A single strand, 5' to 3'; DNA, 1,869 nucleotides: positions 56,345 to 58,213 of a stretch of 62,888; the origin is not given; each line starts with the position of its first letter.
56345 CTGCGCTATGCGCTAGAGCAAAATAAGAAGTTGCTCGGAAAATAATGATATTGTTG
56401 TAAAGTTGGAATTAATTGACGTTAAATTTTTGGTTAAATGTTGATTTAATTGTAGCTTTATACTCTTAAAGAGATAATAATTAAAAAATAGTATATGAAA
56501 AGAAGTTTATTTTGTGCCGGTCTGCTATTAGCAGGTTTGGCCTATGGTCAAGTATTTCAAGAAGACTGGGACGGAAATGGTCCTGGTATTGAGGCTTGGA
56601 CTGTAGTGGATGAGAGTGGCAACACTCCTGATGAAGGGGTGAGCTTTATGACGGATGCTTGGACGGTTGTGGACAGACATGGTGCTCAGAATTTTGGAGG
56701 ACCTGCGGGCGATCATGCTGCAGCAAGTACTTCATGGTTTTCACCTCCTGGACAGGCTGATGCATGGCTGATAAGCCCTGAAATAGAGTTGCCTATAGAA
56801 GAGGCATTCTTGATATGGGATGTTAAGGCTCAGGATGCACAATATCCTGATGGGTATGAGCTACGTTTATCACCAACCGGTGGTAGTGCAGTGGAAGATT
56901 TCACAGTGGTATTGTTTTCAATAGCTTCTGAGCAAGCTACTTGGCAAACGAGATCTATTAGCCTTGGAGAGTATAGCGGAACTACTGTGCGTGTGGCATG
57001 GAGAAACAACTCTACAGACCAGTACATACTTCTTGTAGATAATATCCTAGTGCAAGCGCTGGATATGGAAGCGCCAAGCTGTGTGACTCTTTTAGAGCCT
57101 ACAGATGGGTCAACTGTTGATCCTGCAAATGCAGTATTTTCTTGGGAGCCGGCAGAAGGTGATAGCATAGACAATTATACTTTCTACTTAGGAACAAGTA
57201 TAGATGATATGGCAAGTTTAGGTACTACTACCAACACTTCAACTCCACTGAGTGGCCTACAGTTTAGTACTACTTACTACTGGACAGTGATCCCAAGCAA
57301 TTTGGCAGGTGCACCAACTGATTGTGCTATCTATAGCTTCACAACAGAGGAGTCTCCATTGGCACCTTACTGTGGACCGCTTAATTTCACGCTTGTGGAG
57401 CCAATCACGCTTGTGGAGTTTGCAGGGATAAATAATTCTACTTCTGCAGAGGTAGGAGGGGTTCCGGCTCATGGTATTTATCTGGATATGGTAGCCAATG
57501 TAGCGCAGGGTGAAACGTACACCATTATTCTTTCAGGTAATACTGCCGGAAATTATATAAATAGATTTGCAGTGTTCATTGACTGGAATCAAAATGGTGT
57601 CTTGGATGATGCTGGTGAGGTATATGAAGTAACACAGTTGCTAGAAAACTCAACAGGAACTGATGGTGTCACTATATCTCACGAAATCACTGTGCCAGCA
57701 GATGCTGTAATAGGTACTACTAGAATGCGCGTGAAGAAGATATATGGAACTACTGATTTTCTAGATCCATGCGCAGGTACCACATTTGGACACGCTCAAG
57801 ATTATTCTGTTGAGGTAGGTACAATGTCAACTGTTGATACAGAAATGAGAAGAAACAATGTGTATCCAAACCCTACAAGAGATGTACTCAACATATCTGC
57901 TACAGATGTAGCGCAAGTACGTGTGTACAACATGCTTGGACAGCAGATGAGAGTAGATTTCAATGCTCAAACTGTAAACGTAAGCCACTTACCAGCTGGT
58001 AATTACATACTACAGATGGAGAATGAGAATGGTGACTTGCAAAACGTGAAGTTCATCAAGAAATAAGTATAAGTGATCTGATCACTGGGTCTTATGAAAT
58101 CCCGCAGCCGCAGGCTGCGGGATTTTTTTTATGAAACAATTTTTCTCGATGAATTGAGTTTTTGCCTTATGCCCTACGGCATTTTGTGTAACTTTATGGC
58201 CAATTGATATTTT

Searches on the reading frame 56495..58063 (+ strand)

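Call 16: search_protein_families(library=pfam, proteins=[window:56495-58063:+])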
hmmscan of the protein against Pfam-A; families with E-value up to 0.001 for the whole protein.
window:56495-58063:+ (523 aa): 3 families
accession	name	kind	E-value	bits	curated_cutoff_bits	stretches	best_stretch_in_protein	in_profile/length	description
PF20009.4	GEVED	-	4.9e-16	59.7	24.4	1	358-439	2-77/78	GEVED domain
PF18962.6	Por_Secre_tail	-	1.9e-12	47.8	27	1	456-520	1-73/75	Secretion system C-terminal sorting domain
PF07675.18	Cleaved_Adhesin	-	5.1e-11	43.3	21.4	1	59-185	30-173/174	Cleaved Adhesin Domain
